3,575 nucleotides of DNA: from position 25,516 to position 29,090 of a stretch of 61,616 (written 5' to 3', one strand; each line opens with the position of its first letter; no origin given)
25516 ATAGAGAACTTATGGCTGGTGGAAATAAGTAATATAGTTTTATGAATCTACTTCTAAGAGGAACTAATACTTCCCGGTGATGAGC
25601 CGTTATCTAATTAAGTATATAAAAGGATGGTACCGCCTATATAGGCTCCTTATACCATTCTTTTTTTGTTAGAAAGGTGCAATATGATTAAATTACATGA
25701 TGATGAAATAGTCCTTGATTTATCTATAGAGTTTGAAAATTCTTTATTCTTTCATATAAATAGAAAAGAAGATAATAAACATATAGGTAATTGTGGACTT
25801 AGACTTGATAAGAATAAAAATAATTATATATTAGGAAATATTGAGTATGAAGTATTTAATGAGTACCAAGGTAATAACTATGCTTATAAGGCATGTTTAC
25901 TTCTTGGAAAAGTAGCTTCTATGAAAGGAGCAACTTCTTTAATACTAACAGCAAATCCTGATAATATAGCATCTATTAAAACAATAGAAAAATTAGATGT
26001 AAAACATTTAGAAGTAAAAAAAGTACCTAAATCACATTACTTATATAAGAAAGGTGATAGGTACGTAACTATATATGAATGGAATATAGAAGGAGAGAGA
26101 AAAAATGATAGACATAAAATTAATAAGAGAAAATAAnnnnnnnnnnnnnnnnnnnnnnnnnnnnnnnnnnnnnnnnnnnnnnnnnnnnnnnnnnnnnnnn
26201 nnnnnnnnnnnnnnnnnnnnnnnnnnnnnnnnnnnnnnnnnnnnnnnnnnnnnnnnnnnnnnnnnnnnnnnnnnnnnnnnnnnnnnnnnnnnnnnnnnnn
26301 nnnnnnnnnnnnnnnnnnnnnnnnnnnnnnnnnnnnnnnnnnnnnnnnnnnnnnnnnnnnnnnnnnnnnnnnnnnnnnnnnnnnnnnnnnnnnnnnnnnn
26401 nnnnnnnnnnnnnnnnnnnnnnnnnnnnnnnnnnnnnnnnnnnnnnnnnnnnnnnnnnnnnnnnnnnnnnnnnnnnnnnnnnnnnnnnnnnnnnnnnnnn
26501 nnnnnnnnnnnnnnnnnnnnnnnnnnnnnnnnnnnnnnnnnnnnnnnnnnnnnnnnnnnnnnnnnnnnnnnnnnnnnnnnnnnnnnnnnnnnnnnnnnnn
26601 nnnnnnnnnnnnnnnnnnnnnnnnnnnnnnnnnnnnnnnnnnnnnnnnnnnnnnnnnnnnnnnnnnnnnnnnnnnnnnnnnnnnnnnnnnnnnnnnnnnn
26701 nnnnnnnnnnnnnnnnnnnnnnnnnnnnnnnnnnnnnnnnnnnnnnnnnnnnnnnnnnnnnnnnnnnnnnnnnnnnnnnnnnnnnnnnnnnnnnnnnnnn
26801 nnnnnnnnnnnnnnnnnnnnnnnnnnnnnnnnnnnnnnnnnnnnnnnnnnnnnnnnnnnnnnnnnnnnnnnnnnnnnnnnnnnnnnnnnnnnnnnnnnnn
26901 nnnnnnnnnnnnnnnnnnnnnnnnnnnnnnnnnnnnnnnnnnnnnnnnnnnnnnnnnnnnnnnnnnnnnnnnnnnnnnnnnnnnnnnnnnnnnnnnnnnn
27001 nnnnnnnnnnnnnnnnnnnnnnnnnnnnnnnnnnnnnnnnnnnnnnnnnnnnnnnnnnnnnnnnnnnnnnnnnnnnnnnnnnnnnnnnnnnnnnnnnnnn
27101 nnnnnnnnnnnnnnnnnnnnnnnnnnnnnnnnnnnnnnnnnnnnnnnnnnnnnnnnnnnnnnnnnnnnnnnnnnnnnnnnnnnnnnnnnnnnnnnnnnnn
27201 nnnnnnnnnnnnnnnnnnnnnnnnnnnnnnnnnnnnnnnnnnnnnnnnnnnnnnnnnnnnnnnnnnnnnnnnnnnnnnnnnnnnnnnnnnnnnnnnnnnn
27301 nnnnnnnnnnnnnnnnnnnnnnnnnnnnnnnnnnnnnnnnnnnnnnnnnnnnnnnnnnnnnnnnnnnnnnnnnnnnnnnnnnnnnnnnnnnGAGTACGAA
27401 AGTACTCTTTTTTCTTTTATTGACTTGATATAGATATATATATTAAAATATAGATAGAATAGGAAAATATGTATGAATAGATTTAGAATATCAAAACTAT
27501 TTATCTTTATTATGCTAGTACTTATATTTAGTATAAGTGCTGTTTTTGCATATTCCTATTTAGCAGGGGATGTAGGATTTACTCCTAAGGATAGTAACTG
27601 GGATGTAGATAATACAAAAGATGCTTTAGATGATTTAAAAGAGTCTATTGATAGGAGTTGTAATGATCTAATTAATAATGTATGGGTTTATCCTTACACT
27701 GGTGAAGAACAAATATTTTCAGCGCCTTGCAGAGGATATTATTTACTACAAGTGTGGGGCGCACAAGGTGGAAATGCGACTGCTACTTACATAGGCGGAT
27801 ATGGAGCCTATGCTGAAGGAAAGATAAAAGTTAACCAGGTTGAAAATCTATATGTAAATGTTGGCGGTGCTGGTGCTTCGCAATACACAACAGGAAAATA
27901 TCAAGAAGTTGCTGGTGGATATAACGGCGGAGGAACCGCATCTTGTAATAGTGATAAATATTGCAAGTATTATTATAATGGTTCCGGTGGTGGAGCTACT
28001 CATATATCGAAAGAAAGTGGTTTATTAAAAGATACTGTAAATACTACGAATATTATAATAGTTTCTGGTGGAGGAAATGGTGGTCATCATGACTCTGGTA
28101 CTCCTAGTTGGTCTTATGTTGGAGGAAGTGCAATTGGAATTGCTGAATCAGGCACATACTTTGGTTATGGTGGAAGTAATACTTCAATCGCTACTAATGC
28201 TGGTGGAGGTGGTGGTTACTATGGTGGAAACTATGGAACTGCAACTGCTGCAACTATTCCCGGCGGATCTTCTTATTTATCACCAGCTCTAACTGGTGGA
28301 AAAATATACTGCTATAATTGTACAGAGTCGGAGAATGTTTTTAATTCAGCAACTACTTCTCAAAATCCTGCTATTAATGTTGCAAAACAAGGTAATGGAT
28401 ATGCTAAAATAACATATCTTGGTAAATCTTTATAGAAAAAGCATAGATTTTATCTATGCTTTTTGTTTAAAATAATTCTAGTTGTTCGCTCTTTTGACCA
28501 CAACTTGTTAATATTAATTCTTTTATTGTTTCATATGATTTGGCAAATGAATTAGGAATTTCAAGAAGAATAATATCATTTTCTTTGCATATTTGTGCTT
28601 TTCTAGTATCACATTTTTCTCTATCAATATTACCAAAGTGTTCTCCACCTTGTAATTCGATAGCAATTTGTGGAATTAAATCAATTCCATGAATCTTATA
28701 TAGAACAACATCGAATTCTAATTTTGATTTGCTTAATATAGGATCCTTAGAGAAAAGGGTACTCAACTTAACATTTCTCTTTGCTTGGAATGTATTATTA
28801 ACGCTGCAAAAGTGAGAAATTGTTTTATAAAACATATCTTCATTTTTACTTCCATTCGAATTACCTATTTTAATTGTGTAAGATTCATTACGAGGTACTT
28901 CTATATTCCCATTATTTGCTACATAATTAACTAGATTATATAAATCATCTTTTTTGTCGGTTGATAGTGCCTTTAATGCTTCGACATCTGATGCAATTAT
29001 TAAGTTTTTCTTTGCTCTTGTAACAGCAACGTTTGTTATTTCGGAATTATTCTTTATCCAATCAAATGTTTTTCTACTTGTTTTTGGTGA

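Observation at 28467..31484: Stand-alone 1005-aa WYL-like / SF1 helicase / PD-(D/E)xK-like nuclease fusion: candidate single-gene anti-phage system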

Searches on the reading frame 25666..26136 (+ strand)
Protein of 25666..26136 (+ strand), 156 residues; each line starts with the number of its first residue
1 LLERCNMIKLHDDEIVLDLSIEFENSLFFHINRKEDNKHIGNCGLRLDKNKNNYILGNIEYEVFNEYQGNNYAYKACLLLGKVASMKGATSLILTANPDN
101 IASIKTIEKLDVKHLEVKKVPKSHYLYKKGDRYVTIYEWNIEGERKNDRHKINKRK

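Call 14: search_protein_families(library=pfam, proteins=[window:25666-26136:+], max_evalue=0.001)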
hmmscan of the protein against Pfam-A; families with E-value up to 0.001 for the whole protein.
window:25666-26136:+ (156 aa): 1 family
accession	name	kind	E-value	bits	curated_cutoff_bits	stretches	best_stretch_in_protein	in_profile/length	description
PF13302.13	Acetyltransf_3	-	1.1e-08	36.3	25.4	1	24-111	51-136/138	Acetyltransferase (GNAT) domain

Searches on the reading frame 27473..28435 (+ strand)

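Call 14: search_protein_families(library=pfam, proteins=[window:27473-28435:+], max_evalue=0.001)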
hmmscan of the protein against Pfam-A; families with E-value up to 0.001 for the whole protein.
window:27473-28435:+ (320 aa): 1 family
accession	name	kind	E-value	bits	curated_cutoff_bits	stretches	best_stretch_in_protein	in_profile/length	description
PF12810.13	ALK_LTK_GRD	-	3.8e-27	96.3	24.5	1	87-316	7-243/243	ALK/LTK, Glycine-rich domain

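Call 90: search_protein_families(library=phrogs, proteins=[window:27473-28435:+], max_evalue=0.001)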
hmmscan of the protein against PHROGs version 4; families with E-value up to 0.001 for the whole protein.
window:27473-28435:+ (320 aa): 4 families
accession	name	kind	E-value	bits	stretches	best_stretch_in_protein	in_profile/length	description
phrog_7388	-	unknown function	6.3e-24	85.8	1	70-317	4-218/455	-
phrog_1589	-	unknown function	2.8e-23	83.7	1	68-316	2-260/563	-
phrog_5811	-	unknown function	1.5e-19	71.3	1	68-287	4-246/571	-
phrog_18810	-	unknown function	4.7e-05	24.8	1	69-141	3-75/89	-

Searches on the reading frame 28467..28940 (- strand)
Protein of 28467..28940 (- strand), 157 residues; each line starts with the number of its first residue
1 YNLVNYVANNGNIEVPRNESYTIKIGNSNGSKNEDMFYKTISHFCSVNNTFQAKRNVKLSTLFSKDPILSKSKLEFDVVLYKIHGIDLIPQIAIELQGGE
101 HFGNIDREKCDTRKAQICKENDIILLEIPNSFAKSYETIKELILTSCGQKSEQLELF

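Call 70: search_solved_structures(query=window:28467-28940:-, max_evalue=10)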
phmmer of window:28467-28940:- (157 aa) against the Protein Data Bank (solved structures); distinct sequences matched with E-value up to 10: 2.
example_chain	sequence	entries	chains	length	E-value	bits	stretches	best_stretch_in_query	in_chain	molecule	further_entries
5bv6_A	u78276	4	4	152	0.2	14.8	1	82-142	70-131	cGMP-dependent protein kinase 2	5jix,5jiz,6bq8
3lqn_A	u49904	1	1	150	0.25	14.5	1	80-138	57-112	CBS domain protein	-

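Call 73: search_solved_structures(query=A7, max_evalue=10, show_alignments=2)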
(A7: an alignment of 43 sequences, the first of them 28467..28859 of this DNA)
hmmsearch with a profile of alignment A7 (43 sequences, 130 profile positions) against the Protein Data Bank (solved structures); distinct sequences matched with E-value up to 10: 2.
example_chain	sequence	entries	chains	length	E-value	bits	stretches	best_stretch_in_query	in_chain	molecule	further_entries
3r3p_A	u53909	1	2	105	0.0006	22.6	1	64-123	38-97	Mobile intron protein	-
9hig_U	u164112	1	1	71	0.31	13.8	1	47-103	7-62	Small ribosomal subunit protein bS21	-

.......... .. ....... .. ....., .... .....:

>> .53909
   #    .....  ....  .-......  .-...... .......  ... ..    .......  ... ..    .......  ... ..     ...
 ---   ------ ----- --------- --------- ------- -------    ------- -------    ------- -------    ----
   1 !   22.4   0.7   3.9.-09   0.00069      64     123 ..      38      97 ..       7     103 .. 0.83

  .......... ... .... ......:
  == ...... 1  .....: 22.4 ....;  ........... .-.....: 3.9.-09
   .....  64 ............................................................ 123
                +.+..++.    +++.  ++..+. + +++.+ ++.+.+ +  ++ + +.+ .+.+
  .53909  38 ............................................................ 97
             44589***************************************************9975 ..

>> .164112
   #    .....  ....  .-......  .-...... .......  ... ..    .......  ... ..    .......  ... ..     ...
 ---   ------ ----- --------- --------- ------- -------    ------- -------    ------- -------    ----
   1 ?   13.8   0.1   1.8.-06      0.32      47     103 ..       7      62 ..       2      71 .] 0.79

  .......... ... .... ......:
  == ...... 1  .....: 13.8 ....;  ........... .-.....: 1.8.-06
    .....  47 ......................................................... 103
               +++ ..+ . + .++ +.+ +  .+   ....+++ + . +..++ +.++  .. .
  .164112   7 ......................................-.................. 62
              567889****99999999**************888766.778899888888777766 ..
